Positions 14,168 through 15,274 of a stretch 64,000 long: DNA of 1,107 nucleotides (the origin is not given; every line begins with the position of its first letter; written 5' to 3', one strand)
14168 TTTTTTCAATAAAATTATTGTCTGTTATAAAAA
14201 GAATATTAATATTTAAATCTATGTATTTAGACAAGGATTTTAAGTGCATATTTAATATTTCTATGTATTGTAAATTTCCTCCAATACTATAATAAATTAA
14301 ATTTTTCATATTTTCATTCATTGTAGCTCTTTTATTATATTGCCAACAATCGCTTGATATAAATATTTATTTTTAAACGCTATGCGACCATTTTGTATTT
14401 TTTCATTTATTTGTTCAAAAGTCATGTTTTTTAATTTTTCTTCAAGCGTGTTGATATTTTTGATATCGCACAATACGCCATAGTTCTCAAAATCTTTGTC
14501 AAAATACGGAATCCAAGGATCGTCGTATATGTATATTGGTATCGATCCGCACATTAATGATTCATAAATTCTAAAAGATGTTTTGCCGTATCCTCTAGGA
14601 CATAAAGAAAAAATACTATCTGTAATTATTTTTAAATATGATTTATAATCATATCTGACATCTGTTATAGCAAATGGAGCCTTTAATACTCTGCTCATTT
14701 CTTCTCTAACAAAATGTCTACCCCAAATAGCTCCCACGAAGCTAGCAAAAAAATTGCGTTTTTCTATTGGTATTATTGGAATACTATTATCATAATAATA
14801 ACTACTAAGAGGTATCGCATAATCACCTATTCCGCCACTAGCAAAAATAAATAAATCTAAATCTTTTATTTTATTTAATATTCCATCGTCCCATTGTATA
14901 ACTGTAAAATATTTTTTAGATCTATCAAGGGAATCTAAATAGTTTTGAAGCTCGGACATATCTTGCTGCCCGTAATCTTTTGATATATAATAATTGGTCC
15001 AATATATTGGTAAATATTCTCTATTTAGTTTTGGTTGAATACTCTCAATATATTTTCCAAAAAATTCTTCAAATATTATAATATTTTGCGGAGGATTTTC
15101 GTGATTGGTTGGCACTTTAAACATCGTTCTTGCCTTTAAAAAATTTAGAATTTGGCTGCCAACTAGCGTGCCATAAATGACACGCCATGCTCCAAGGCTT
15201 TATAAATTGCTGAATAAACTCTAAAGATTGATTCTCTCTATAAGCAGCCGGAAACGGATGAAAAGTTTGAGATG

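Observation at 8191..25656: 17-kb glycan-biosynthesis island with eukaryote-like glycosyltransferase families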

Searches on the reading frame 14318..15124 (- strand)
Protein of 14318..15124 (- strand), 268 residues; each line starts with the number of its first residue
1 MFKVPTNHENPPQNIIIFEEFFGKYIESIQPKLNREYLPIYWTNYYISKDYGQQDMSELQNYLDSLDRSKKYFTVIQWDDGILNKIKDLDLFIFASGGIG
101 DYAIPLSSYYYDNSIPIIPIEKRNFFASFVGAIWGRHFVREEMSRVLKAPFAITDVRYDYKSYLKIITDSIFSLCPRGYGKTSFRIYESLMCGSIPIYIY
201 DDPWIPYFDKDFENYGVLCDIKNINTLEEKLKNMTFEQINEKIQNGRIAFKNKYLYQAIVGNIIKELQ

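Call 4: search_protein_families(library=pfam, proteins=[window:14318-15124:-], max_evalue=0.01)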
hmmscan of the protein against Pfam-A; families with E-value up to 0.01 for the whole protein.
window:14318-15124:- (268 aa): 3 families
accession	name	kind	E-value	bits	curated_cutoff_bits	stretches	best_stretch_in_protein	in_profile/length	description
PF03016.20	Exostosin_GT47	-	1.5e-11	44.6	33.4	1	101-231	147-290/293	Exostosin GT47 domain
PF24785.1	RXYLT1_C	-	6.2e-07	29.5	27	1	157-197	64-104/187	RXYLT1 C-terminal domain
PF04117.17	Mpv17_PMP22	-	0.0058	17.1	27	0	23-47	5-29/62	Mpv17 / PMP22 family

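Call 13: find_encoding_contigs(protein=window:14318-15124:-, flank=10000, max_places=6)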
Protein window:14318-15124:- (268 aa): 6 contigs read that carry it; 5 places shown.
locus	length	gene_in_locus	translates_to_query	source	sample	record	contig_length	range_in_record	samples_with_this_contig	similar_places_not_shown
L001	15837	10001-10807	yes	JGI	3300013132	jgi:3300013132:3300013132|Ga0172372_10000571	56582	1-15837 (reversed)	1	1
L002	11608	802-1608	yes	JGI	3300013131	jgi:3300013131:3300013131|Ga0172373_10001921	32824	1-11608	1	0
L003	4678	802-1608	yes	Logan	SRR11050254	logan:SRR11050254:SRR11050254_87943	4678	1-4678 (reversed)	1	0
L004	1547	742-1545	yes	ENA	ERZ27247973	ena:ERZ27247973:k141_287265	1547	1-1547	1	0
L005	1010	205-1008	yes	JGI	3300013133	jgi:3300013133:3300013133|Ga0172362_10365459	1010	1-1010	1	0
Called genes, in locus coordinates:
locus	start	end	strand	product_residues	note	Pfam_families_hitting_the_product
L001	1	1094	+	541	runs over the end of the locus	PF00534:Glycos_transf_1 (weak)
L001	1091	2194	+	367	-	PF13692:Glyco_trans_1_4 (weak), PF00534:Glycos_transf_1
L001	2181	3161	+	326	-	PF13524:Glyco_trans_1_2, PF13692:Glyco_trans_1_4, PF00534:Glycos_transf_1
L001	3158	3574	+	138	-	-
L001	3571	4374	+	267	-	-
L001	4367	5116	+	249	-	PF00535:Glycos_transf_2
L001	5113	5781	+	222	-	PF12804:NTP_transf_3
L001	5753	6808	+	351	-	PF13524:Glyco_trans_1_2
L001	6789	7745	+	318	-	PF01073:3Beta_HSD (faint), PF01370:Epimerase, PF04321:RmlD_sub_bind, PF16363:GDP_Man_Dehyd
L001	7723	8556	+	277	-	-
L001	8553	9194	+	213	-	PF05050:Methyltransf_21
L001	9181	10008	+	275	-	PF12919:TcdA_TcdB (weak), PF04488:Gly_transf_sug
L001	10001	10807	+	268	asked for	PF03016:Exostosin_GT47, PF24785:RXYLT1_C (weak)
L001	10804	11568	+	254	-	-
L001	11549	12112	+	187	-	PF13578:Methyltransf_24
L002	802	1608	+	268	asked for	PF03016:Exostosin_GT47, PF24785:RXYLT1_C (weak)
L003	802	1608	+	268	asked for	PF03016:Exostosin_GT47, PF24785:RXYLT1_C (weak)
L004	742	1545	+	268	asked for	PF03016:Exostosin_GT47, PF24785:RXYLT1_C (weak)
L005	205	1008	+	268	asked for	PF03016:Exostosin_GT47, PF24785:RXYLT1_C (weak)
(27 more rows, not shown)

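Call 15: find_related_loci(query=window:14318-15124:-, collection=viral_contigs, flank=10000)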
Query window:14318-15124:- (268 aa) in viral_contigs; peptide patterns used: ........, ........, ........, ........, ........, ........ (x = any residue, [..] = any of these).
4 stretches matched a pattern, but none encodes a relative of the query by tblastn (E <= 1e-3).

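Call 21: find_homologous_proteins(query=window:14318-15124:-, max_evalue=0.001)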
Query window:14318-15124:- (268 aa): 559 proteins with E <= 0.001 among 960 candidates; the best 120 are listed.
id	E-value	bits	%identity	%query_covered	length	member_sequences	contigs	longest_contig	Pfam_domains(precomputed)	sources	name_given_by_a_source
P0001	3.2e-163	560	90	100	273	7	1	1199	PF03016.21,PF24785.2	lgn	-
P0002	2.1e-151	521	84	99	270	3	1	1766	PF03016.21,PF24785.2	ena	-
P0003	3.6e-114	399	67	100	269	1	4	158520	PF03016.21,PF24785.2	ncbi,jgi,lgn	jgi:hypothetical protein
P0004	4.7e-111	389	66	100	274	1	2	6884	PF03016.21,PF24785.2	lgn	-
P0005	1.4e-108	381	64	99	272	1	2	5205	PF03016.21,PF24785.2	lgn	-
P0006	1.4e-104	368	64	100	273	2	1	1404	PF03016.21,PF24785.2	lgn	-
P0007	5.8e-103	362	61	100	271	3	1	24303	PF03016.21,PF24785.2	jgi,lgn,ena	jgi:glycosyltransferase involved in cell wall biosynthesis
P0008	7.4e-103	362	63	100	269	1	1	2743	PF03016.21,PF24785.2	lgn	-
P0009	3.7e-94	333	58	100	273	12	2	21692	PF03016.21,PF24785.2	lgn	-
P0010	5.2e-91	323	55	100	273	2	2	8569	PF03016.21,PF24785.2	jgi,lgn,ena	jgi:hypothetical protein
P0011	5.1e-90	320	53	100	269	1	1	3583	PF03016.21,PF24785.2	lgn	-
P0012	1.1e-87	312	55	100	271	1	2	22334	PF03016.21,PF24785.2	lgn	-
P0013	4.5e-83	297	53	99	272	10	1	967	PF03016.21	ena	-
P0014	7.0e-81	290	49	99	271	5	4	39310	PF03016.21,PF24785.2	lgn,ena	-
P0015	1.1e-80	289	51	100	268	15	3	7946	PF03016.21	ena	-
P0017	5.8e-80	287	49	99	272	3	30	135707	PF03016.21,PF24785.2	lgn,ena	-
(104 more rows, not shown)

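Call 22: find_encoding_contigs(protein=P0003, flank=10000, max_places=2)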
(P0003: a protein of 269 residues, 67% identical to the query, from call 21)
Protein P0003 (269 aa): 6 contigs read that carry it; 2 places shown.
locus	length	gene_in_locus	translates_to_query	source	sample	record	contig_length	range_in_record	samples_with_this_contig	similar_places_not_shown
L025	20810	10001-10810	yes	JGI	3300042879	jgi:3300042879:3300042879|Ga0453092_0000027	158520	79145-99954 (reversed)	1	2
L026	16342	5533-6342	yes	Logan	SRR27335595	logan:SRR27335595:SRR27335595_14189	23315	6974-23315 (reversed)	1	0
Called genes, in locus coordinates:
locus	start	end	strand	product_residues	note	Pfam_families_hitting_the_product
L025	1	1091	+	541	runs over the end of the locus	-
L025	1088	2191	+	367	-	PF13692:Glyco_trans_1_4 (weak), PF00534:Glycos_transf_1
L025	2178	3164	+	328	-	PF13524:Glyco_trans_1_2, PF13692:Glyco_trans_1_4, PF00534:Glycos_transf_1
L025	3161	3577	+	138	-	-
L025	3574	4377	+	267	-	-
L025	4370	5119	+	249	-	PF00535:Glycos_transf_2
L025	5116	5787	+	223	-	PF12804:NTP_transf_3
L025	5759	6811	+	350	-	PF13524:Glyco_trans_1_2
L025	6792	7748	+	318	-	PF01073:3Beta_HSD (faint), PF01370:Epimerase, PF04321:RmlD_sub_bind, PF16363:GDP_Man_Dehyd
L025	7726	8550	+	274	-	-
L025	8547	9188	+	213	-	PF05050:Methyltransf_21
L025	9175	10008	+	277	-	PF12919:TcdA_TcdB (faint), PF04488:Gly_transf_sug (weak)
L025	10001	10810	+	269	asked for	PF03016:Exostosin_GT47, PF24785:RXYLT1_C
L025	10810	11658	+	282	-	PF18025:FucT_N, PF00852:Glyco_transf_10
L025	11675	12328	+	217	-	PF05050:Methyltransf_21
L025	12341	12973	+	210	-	PF05050:Methyltransf_21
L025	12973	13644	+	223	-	-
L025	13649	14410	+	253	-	-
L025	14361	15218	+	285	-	-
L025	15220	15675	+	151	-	-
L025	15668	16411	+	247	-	-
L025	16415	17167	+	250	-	-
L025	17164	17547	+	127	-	-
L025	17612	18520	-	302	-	-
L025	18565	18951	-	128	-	-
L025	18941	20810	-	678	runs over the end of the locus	-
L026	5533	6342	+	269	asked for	PF03016:Exostosin_GT47, PF24785:RXYLT1_C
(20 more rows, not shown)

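Call 23: find_encoding_contigs(protein=P0017, flank=10000, max_places=2)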
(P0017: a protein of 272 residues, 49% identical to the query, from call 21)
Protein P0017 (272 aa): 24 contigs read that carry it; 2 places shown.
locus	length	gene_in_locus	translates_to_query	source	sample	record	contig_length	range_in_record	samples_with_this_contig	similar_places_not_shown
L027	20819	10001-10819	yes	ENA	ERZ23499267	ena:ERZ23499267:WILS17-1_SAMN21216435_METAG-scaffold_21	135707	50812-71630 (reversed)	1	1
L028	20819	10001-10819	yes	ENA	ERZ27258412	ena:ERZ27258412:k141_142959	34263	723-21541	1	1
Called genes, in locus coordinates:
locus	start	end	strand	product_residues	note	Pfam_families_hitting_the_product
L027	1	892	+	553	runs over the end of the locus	PF13692:Glyco_trans_1_4 (faint), PF00534:Glycos_transf_1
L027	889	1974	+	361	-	PF00534:Glycos_transf_1, PF13692:Glyco_trans_1_4, PF20706:GT4-conflict (weak)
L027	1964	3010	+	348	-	PF13524:Glyco_trans_1_2, PF13692:Glyco_trans_1_4, PF00534:Glycos_transf_1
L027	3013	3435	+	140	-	-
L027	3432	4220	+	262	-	-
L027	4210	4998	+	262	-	PF00535:Glycos_transf_2, PF10111:Glyco_tranf_2_2 (weak)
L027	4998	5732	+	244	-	PF01128:IspD (weak), PF12804:NTP_transf_3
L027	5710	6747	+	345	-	PF13524:Glyco_trans_1_2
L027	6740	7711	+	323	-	PF01073:3Beta_HSD (faint), PF01370:Epimerase, PF02719:Polysacc_synt_2 (faint), PF04321:RmlD_sub_bind, PF16363:GDP_Man_Dehyd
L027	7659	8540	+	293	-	-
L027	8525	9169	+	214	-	PF05050:Methyltransf_21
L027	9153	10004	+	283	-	PF05704:Caps_synth (weak), PF12919:TcdA_TcdB (faint), PF04488:Gly_transf_sug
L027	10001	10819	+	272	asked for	PF03016:Exostosin_GT47, PF24785:RXYLT1_C (weak)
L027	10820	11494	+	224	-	PF05050:Methyltransf_21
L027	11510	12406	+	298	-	-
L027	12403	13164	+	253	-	-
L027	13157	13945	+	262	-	-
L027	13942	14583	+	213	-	PF00551:Formyl_trans_N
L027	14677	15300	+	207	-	PF02585:PIG-L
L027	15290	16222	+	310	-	PF01073:3Beta_HSD, PF01370:Epimerase, PF02719:Polysacc_synt_2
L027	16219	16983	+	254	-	PF01370:Epimerase (faint), PF04321:RmlD_sub_bind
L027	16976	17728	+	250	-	-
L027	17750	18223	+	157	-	-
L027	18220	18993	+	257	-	-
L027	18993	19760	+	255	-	-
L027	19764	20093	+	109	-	-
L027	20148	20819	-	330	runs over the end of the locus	-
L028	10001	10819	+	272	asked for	PF03016:Exostosin_GT47, PF24785:RXYLT1_C (weak)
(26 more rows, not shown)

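Call 42: search_dna_similar(query=window:14318-15124:-, collection=phages, mode=protein, max_rows=20, max_evalue=0.001)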
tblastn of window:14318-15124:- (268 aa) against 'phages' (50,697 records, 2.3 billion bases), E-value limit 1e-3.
Records with a match: 4; places in all: 4; records where one place covers at least 80% of the query: 2.
Best place of each record, by identity: <60% 4.
By first word of the organism name: Synechococcus 2; uncultured 2.
By host as written in the record: Synechococcus sp. WH7803 2; - 2.
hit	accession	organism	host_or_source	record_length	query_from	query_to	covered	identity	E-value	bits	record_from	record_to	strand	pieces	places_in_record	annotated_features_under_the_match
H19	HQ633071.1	Synechococcus phage S-SKS1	Synechococcus sp. WH7803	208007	18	267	93%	32.5%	5e-28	118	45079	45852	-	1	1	hypothetical protein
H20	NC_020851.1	Synechococcus phage S-SKS1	Synechococcus sp. WH7803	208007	18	267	93%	32.5%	5e-28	118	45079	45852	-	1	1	hypothetical protein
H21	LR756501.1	uncultured phage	metagenomic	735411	18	194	66%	33.0%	2e-15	82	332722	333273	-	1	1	record has no annotation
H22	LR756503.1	uncultured phage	metagenomic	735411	18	194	66%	33.0%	2e-15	82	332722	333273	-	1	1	record has no annotation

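Call 43: get_annotated_region(hit=H20, flank=14000)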
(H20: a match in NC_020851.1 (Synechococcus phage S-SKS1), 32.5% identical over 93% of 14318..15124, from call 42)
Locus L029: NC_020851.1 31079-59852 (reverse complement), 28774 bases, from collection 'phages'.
description: Synechococcus phage S-SKS1 genomic sequence.
organism: Synechococcus phage S-SKS1 (NCBI taxid 754042)
taxonomy: Viruses; Duplodnaviria; Heunggongvirae; Uroviricota; Caudoviricetes; Llyrvirus; Llyrvirus SSKS1
host: Synechococcus sp. WH7803; source: North Atlantic; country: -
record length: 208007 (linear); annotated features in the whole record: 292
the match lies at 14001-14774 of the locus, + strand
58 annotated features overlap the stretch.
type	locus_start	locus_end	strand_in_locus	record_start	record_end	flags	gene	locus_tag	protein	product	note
CDS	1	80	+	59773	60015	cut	-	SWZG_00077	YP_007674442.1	hypothetical protein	-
CDS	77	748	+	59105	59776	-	-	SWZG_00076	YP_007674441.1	hypothetical protein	similar to gp219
CDS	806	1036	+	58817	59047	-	-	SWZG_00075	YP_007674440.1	hypothetical protein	-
CDS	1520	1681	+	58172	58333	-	-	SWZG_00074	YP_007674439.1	hypothetical protein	-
CDS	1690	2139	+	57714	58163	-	-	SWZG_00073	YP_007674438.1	homing endonuclease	-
CDS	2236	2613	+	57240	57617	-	-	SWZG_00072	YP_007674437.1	endonuclease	-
CDS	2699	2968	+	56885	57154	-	-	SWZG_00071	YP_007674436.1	plasmid stability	-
CDS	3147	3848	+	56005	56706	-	-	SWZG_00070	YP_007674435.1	hypothetical protein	-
CDS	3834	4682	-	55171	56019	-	-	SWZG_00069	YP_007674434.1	hypothetical protein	similar to gp165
CDS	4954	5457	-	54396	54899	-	-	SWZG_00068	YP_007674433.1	hypothetical protein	-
CDS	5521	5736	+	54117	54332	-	-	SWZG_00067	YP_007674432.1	hypothetical protein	-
tRNA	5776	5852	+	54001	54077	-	-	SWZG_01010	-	tRNA-Arg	-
tRNA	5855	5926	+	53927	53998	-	-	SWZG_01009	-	tRNA-Asn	-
tRNA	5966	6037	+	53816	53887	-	-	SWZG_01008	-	tRNA-Pro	-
tRNA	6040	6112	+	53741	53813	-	-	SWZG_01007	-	tRNA-Ala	-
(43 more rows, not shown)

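Call 54: search_solved_structures(query=A2, max_evalue=1, show_alignments=2)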
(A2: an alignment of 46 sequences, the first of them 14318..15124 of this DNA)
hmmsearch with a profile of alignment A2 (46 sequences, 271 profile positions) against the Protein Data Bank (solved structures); distinct sequences matched with E-value up to 1: 10.
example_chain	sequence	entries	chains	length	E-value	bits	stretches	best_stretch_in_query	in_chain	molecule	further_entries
7sch_A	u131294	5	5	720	1.1e-13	54.4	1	155-256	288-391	Exostosin-1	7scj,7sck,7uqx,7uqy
7zay_A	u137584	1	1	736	1.1e-13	54.3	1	155-256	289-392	Exostosin-1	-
7scj_B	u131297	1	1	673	4.2e-10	42.6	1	159-256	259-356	Exostosin-2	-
7sch_B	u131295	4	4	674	4.2e-10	42.6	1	159-256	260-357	Exostosin-2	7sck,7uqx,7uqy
7zay_B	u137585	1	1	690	4.4e-10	42.5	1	159-256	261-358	Exostosin-2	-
7au2_A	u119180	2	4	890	1e-07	34.7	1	184-269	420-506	Exostosin-like 3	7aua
8og1_A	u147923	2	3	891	1e-07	34.7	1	184-269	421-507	Exostosin-like 3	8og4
8q8i_A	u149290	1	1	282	0.0093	18.5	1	139-197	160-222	Exostosin GT47 domain-containing protein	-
8avq_A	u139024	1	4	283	0.0094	18.5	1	139-197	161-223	AO75L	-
8asa_A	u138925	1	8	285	0.0095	18.4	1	139-197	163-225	Exostosin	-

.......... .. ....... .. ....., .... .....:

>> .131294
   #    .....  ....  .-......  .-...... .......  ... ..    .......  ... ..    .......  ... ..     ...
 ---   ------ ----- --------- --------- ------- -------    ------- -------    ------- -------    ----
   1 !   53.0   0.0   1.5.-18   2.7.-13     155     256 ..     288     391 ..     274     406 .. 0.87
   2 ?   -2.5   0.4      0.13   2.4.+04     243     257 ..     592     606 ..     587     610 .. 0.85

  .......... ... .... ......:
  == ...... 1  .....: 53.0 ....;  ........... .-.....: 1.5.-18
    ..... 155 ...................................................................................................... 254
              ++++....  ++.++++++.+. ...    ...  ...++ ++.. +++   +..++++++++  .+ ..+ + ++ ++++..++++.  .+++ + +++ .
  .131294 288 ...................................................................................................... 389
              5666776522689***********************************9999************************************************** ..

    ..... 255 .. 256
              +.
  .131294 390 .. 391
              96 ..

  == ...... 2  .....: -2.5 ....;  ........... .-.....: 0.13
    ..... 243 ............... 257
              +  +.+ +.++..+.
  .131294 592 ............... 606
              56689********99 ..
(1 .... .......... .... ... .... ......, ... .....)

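Call 59: predict_structure(alignment_id=A2)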
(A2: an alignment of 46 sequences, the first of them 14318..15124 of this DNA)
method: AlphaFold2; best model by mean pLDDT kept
length: 268 residues; sequences in the alignment: 46
mean_pLDDT: 94.3   pTM: 0.90
mean pLDDT of the five models: 94.3, 94.0, 92.9, 92.5, 92.5
residues with pLDDT >= 90: 226; 70-90: 41; 50-70: 1; < 50: 0
segments of 3 or more residues with pLDDT < 50: none
pLDDT, mean of each block of 10 residues (from residue 1): 90 91 96 96 95 95 97 93 93 92 93 85 97 94 97 95 96 91 93 97 88 97 98 98 97 96 96
secondary structure, 60 per line:
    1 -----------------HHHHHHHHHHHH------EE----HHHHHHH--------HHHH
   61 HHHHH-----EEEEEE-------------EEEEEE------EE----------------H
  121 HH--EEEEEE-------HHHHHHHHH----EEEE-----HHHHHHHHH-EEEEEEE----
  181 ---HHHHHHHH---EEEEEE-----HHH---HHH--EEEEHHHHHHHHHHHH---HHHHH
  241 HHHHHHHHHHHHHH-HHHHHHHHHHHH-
elements in order: H18-29 H42-48 H57-65 E71-76 E90-95 E125-130 H138-146 E151-154 H160-168 E170-176 H184-191 E195-200 E217-220 H221-232 H236-254 H256-267
